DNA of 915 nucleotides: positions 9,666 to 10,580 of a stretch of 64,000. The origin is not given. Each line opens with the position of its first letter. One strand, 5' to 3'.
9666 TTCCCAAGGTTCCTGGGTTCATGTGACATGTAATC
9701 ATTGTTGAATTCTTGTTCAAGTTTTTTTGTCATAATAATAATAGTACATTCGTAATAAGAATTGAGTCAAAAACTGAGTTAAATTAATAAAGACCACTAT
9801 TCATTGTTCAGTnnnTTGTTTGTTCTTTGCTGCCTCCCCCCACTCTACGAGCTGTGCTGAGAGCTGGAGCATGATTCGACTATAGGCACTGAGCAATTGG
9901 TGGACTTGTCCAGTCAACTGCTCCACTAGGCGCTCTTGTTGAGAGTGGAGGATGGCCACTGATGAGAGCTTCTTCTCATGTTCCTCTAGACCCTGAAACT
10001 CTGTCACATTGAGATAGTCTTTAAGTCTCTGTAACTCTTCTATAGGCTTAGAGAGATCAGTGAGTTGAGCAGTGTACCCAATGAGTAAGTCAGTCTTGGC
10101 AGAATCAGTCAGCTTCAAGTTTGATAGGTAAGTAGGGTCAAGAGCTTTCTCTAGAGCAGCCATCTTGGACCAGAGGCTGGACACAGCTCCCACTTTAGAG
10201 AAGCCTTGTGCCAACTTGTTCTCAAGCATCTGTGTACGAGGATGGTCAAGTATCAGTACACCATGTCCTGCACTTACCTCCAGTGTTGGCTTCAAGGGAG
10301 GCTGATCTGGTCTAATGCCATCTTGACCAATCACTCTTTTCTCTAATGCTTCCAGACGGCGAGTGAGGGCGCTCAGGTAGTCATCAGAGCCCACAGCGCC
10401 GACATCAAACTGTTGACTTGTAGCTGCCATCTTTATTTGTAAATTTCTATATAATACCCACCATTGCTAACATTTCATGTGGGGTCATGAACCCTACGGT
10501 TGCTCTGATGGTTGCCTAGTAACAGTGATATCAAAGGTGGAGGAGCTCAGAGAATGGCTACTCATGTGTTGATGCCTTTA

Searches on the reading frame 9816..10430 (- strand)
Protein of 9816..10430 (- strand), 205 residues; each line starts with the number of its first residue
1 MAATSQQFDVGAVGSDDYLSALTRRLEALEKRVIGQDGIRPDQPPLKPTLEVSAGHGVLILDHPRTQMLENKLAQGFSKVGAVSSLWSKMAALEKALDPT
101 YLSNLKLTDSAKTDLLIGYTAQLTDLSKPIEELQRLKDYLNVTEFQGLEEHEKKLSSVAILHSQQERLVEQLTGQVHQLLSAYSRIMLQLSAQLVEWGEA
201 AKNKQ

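Call 16: find_encoding_contigs(protein=window:9816-10430:-, flank=10000, max_places=4)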
Protein seq(205 aa) (205 aa): 15 contigs read that carry it; 4 places shown.
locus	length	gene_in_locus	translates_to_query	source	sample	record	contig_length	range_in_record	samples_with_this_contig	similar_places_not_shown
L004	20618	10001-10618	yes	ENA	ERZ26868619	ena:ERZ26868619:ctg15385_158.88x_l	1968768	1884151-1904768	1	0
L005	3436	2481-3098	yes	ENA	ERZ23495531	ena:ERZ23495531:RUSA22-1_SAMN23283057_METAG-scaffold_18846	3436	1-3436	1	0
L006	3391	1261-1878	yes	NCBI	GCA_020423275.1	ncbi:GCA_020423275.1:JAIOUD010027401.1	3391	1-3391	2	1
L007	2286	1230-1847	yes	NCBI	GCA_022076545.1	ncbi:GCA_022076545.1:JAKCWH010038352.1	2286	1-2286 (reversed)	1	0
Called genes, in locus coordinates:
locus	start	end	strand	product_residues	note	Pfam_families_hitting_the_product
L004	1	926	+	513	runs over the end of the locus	PF00201:UDPGT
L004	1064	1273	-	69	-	-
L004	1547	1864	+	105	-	PF05002:SGS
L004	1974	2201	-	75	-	-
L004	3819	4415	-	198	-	PF00622:SPRY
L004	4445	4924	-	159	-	-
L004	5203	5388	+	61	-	-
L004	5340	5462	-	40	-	-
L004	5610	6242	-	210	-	PF00643:zf-B_box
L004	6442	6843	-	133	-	-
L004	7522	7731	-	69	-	-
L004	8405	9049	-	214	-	-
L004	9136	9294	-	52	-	-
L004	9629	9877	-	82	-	-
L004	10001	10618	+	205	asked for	PF07426:Dynactin_p22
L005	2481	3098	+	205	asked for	PF07426:Dynactin_p22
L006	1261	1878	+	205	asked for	PF07426:Dynactin_p22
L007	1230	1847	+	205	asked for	PF07426:Dynactin_p22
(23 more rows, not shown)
